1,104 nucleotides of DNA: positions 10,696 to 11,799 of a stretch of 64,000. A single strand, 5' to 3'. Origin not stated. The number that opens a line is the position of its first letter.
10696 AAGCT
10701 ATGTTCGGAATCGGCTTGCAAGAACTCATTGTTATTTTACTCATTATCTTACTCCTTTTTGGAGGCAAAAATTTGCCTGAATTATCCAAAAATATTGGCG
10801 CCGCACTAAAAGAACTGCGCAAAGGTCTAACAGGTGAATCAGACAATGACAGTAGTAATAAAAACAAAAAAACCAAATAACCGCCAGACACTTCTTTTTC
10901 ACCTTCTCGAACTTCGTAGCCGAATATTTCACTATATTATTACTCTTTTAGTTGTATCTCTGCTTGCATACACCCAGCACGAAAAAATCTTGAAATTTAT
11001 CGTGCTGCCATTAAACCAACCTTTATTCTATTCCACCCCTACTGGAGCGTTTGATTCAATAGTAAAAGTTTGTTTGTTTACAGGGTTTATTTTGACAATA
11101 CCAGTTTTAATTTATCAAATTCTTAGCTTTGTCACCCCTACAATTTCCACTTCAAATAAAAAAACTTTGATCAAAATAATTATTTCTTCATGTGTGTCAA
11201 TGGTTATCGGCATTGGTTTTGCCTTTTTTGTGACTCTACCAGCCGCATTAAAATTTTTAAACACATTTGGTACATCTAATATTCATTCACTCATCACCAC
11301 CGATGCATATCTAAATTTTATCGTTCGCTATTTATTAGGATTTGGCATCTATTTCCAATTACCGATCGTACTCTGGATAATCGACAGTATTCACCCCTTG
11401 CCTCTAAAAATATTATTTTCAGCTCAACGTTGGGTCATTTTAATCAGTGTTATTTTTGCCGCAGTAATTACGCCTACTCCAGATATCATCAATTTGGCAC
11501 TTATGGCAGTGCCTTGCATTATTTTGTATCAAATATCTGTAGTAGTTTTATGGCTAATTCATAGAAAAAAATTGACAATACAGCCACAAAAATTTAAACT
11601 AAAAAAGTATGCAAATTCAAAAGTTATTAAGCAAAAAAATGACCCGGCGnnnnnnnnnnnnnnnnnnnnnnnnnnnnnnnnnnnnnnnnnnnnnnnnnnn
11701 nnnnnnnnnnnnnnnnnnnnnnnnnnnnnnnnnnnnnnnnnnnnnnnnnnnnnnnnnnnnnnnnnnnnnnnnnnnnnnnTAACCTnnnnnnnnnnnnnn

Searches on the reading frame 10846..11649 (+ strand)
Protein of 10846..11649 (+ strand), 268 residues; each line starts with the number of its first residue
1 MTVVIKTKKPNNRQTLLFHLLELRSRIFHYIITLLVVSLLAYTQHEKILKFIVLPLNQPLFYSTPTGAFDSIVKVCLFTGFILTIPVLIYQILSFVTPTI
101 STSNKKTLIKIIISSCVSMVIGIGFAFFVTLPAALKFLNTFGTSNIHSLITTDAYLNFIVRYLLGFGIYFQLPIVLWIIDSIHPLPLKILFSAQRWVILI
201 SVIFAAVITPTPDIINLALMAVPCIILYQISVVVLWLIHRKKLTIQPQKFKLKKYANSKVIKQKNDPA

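Call 6: search_protein_families(library=pfam, proteins=[window:10846-11649:+], max_evalue=0.1)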
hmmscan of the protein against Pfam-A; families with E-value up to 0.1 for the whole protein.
window:10846-11649:+ (268 aa): 2 families
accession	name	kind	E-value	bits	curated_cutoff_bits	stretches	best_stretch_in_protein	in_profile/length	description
PF00902.23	TatC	-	9.4e-48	163.2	25.1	1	19-223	2-208/208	Sec-independent protein translocase protein (TatC)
PF10856.13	DUF2678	-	0.032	14.7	27.8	1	196-261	39-103/118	Protein of unknown function (DUF2678)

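Call 7: search_protein_families(library=ncbifam, proteins=[window:10846-11649:+], max_evalue=0.1)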
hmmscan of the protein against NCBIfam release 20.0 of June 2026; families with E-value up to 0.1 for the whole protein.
window:10846-11649:+ (268 aa): 3 families
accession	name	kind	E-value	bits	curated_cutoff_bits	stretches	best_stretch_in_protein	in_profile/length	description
TIGR00945.1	tatC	equivalog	9e-42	143.4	132.7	1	17-228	2-215/215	twin-arginine translocase subunit TatC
TIGR01912.1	TatC-Arch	equivalog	1.8e-29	103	192.6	1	17-234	3-228/234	Sec-independent protein translocase TatC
NF008174.0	PRK10921.1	equivalog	1.6e-25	90.1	432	1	12-238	5-236/258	Sec-independent protein translocase subunit TatC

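Call 13: find_related_loci(query=window:10846-11649:+, collection=genome_contigs, flank=5000)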
Query window:10846-11649:+ (268 aa) in genome_contigs; peptide patterns used: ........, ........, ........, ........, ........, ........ (x = any residue, [..] = any of these).
445 stretches matched a pattern; 2 encode a relative of the query (tblastn E <= 1e-3); 2 distinct loci.
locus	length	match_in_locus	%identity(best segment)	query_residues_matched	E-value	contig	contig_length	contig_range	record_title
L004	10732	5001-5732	27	4-242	3e-26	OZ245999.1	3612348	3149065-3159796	MAG: Wenzhouxiangellaceae bacterium isolate a8104aef-8d3b-47b9-a1bd-f46b92684c9c genome assembly, chromosome: 1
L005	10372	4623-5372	23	5-249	1e-16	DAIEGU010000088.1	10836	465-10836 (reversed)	MAG TPA_asm: Gammaproteobacteria bacterium isolate clean993 k141_3595362, whole genome shotgun sequence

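Call 14: find_homologous_proteins(query=window:10846-11649:+, max_evalue=1e-10)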
Query window:10846-11649:+ (268 aa): 211 proteins with E <= 1e-10 among 1500 candidates; the best 120 are listed.
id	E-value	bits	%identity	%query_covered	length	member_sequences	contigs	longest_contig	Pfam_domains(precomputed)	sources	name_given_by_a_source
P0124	4.6e-164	562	100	100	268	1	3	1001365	PF00902.24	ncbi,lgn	-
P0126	5.5e-67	244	46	91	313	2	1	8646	PF00902.24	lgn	-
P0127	1.1e-64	237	46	88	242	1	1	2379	PF00902.24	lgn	-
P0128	2.0e-64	236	46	90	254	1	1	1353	PF00902.24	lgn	-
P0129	3.7e-64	235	48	84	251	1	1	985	PF00902.24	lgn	-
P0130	1.4e-63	233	44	90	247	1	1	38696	PF00902.24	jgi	-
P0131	4.2e-62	228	48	83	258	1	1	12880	PF00902.24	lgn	-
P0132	4.5e-62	228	46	87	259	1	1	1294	PF00902.24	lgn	-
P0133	5.1e-62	228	47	88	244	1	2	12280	PF00902.24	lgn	-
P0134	2.0e-61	226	47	87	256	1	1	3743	PF00902.24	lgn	-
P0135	1.1e-59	220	46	83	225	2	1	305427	PF00902.24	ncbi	-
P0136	2.6e-59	219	44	84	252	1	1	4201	PF00902.24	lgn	-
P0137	1.1e-58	217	46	84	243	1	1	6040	PF00902.24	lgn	-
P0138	8.0e-58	214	44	90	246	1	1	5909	PF00902.24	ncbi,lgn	ncbi:twin-arginine translocase subunit TatC [soil metagenome]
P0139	1.1e-57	214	41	78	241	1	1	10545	PF00902.24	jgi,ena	-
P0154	1.6e-52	197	43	88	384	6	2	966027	PF00902.24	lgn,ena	-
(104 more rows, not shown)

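Call 16: find_encoding_contigs(protein=P0135, flank=4000, max_places=2)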
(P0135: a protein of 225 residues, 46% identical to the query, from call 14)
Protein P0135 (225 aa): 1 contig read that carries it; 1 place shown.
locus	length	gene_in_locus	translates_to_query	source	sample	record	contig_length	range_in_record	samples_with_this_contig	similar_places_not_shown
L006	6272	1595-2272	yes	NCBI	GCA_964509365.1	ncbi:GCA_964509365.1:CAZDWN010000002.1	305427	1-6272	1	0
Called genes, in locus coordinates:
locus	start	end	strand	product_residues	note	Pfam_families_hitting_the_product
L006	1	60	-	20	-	?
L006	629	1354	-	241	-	-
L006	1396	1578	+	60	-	PF02416:TatA_B_E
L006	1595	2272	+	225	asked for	PF00902:TatC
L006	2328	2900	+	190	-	-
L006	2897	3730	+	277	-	-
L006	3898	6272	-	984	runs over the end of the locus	-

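Call 17: find_encoding_contigs(protein=P0154, flank=4000, max_places=2)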
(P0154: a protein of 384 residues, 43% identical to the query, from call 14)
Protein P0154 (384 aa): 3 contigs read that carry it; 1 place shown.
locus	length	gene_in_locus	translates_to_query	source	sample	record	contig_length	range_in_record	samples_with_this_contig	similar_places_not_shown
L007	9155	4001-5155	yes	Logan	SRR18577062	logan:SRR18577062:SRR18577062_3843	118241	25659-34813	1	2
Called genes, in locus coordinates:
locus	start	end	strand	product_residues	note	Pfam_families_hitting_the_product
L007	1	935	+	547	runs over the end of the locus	PF01554:MatE (weak), PF03023:MurJ, PF01554:MatE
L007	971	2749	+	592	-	PF00009:GTP_EFTU, PF03144:GTP_EFTU_D2, PF00679:EFG_C, PF06421:LepA_C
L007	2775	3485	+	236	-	PF00625:Guanylate_kin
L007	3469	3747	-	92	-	-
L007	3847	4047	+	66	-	PF02416:TatA_B_E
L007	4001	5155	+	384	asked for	PF00902:TatC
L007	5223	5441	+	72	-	-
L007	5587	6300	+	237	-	PF01628:HrcA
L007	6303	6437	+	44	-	-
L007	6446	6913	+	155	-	PF01025:GrpE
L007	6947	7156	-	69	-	-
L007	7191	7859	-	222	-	-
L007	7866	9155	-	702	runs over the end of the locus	PF24243:Phage_tail_C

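Call 18: find_encoding_contigs(protein=P0130, flank=4000, max_places=2)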
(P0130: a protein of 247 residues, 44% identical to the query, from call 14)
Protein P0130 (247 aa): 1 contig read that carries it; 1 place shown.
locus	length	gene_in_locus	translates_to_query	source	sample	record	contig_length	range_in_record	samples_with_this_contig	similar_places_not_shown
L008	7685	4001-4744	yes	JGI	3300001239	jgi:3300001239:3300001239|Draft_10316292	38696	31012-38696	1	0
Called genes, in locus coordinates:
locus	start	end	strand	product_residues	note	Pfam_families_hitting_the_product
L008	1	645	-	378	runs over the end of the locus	PF13173:AAA_14, PF13635:DUF4143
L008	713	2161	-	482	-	-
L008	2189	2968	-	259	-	PF00041:fn3 (weak)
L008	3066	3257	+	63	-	PF02416:TatA_B_E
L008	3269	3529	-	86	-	-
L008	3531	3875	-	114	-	-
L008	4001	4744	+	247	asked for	PF00902:TatC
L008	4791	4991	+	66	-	-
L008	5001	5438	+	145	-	PF26209:Phage_phiTE_241_C (weak)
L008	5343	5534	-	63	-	-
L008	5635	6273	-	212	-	PF01725:Ham1p_like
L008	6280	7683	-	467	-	?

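Call 34: search_protein_families(library=phrogs, proteins=[L008:5001-5435:+, L009:3284-3787:+], max_evalue=0.01)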
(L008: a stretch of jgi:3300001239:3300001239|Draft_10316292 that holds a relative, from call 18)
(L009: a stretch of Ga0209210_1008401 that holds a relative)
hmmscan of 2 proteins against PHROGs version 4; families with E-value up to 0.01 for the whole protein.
L008:5001-5435:+ (145 aa): 11 families
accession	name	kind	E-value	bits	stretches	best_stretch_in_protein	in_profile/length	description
phrog_9017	-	tail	1.4e-16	62.2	1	43-140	51-154/159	tail fiber protein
phrog_7760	-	tail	6.5e-13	50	1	78-139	156-217/223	tail fiber protein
phrog_24774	-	unknown function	1.1e-11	46.1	1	50-141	158-253/258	-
phrog_22179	-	tail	4.3e-10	40.5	1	80-140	179-239/244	tail fiber protein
phrog_27998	-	tail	1.1e-06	29.5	1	66-141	122-203/207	tail fiber protein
phrog_19200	-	head and packaging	1.8e-06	28.4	1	80-137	204-260/268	virion structural protein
phrog_34656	-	unknown function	6.6e-05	23.8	1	65-143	120-197/200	-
phrog_5596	-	unknown function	0.00013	21.8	1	71-132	379-440/451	-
phrog_4757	-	unknown function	0.00049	20.4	1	43-127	276-342/359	-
phrog_3904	-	tail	0.00052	19.4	1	63-138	1009-1080/1086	tail fiber protein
phrog_19976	-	tail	0.0011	19.5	1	66-137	176-248/256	tail assembly protein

L009:3284-3787:+ (168 aa): 18 families
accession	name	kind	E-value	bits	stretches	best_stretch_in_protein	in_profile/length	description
phrog_4757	-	unknown function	4e-10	40.4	1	28-152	218-342/359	-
phrog_9017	-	tail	1.9e-09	39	1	54-164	45-154/159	tail fiber protein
phrog_910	-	tail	5.6e-09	36.7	1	32-75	49-92/497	tail collar fiber protein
phrog_4849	-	tail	1.7e-07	31.2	1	27-72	132-178/788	tail protein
phrog_17623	-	tail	3.2e-07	29.8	1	31-91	139-199/1114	tail collar fiber protein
phrog_30320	-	unknown function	1.8e-06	28.2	1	29-70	85-126/452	-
phrog_15547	-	unknown function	2.5e-06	28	1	31-107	137-213/373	-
phrog_24774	-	unknown function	2.8e-06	28.4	1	81-166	172-254/258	-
phrog_972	-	tail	5.7e-06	25.3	1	33-67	642-676/1246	tail fiber protein proximal subunit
phrog_4549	-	tail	1.4e-05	24.4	1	44-156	743-856/869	tail fiber protein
phrog_35342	-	tail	2.6e-05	24.1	1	30-130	314-414/469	tail fiber protein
phrog_19976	-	tail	4.5e-05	24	1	6-156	97-242/256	tail assembly protein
phrog_31840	-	unknown function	4.8e-05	22.1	1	41-158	1198-1309/1321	-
phrog_7760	-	tail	9.3e-05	23.4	1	77-164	126-218/223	tail fiber protein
phrog_8443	-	tail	0.00076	19.4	1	28-67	134-173/636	tail fiber protein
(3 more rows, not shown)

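Call 73: search_protein_families(library=ncbifam, proteins=[L017:4437-4682:-, L010:461-790:+, L015:3713-4024:+, L065:4469-4705:-, L013:3784-4716:-, L019:348-1493:-, L006:2897-3727:+, L006:2328-2897:+], max_evalue=0.01)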
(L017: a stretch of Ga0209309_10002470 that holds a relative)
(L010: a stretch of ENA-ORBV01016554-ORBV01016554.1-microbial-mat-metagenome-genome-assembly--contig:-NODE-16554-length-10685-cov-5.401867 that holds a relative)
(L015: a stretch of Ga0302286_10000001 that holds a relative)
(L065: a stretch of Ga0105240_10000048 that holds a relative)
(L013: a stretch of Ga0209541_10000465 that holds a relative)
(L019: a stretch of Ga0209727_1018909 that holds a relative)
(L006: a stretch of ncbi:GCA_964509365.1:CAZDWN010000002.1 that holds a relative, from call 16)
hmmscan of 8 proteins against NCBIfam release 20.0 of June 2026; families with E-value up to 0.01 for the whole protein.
L017:4437-4682:- (82 aa): 2 families
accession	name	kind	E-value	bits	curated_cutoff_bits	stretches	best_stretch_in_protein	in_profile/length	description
TIGR03773.1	anch_rpt_wall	hypoth_equivalog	8.1e-05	21.7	190.3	1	19-78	458-514/516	TIGR03773 family transporter-associated surface protein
NF058583.1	LAXTG_small_WW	exception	0.0004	20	65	1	42-80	12-50/54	LAXTG motif-containing small protein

L010:461-790:+ (110 aa): 1 family
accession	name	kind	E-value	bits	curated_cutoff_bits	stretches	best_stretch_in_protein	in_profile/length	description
NF050160.1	CbxlyestCULP6MYC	equivalog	0.0084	15.3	570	0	41-103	7-68/329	carboxylesterase Culp6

L015:3713-4024:+ (104 aa): 0 families

L065:4469-4705:- (79 aa): 1 family
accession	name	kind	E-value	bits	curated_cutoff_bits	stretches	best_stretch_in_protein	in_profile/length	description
NF058583.1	LAXTG_small_WW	exception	0.0018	17.9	65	1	33-73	12-52/54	LAXTG motif-containing small protein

L013:3784-4716:- (311 aa): 0 families

L019:348-1493:- (382 aa): 6 families
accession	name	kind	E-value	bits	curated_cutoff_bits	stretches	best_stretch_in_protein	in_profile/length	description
NF008399.0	PRK11198.1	equivalog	8.8e-10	39.2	134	1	194-228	94-128/149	peptidoglycan-binding protein LysM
NF040883.1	amid_act_ActS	equivalog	0.00022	20.6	375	1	188-261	26-91/242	amidase activator ActS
NF010723.1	PRK14125.1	equivalog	0.0023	17.8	60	1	190-213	27-50/87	cell division suppressor protein YneA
NF008123.1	PRK10871.1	equivalog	0.0026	17.2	311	1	194-301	103-200/365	murein hydrolase activator NlpD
NF008050.0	PRK10783.1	equivalog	0.0026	16.2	508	1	189-260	337-399/457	murein transglycosylase D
TIGR04134.1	lipo_with_rSAM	hypoth_equivalog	0.005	16.9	39.8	1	267-326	40-111/150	radical SAM-associated putative lipoprotein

L006:2897-3727:+ (277 aa): 0 families

L006:2328-2897:+ (190 aa): 1 family
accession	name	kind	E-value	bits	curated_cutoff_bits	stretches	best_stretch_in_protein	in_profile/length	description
TIGR04211.1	SH3_and_anchor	equivalog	0.00023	20.8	65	0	137-186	17-65/198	TIGR04211 family SH3 domain-containing protein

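Call 76: search_protein_families(library=pfam, proteins=[L010:2160-2774:-, L015:4005-4655:-, L017:4437-4682:-, L010:461-790:+], max_evalue=0.01)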
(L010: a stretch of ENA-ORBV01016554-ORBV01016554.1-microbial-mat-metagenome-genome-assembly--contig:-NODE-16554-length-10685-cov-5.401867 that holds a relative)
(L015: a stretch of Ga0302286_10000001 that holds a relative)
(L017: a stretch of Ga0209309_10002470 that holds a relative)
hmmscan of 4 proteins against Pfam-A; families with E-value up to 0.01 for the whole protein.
L010:2160-2774:- (205 aa): 1 family
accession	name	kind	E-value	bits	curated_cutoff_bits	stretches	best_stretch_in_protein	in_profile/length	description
PF04203.18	Sortase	-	2e-25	89.4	26.6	1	76-199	1-124/125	Sortase domain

L015:4005-4655:- (217 aa): 1 family
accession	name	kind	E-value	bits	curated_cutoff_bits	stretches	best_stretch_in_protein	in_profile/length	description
PF04203.18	Sortase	-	1.3e-18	67.4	26.6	1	96-213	16-123/125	Sortase domain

L017:4437-4682:- (82 aa): 0 families

L010:461-790:+ (110 aa): 1 family
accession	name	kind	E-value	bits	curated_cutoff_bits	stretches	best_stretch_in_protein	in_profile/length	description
PF19762.4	DUF6249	-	0.0035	17.7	33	1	45-92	4-50/104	Domain of unknown function (DUF6249)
